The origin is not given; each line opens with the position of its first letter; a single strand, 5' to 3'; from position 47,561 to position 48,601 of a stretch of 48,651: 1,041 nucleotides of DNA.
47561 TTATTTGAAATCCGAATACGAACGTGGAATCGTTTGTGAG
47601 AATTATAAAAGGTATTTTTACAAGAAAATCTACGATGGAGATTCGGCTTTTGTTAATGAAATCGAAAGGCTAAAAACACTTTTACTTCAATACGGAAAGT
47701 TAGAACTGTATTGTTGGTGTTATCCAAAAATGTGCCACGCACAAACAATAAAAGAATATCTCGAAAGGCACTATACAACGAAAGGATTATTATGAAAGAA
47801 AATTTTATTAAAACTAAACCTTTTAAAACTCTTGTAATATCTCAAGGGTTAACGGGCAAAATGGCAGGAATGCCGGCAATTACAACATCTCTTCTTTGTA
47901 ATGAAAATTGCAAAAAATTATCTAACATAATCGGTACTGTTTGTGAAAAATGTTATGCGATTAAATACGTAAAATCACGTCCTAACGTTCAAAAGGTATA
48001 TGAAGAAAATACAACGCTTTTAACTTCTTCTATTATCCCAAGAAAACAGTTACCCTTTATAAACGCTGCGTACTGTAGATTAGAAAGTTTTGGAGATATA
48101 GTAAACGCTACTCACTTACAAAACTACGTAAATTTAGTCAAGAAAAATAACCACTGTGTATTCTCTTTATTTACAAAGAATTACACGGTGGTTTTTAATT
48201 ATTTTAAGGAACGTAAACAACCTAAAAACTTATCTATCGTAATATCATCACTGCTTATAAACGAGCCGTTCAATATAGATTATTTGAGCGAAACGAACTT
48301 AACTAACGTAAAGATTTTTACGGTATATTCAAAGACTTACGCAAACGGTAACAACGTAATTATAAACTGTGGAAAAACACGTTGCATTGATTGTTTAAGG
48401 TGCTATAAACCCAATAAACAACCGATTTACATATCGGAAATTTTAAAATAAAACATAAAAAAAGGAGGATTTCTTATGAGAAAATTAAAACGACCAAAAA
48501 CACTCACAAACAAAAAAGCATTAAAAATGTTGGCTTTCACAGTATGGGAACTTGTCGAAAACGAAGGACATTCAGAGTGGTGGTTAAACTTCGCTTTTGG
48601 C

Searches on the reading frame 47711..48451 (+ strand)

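Call 39: search_protein_families(library=pfam, proteins=[window:47711-48451:+], max_evalue=0.00001)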
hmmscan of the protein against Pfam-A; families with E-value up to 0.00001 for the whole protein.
window:47711-48451:+ (246 aa): 1 family
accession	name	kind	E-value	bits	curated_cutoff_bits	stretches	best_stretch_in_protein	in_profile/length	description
PF17338.8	GP88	-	1.5e-12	48.3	24.4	1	53-210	22-187/230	Gene product 88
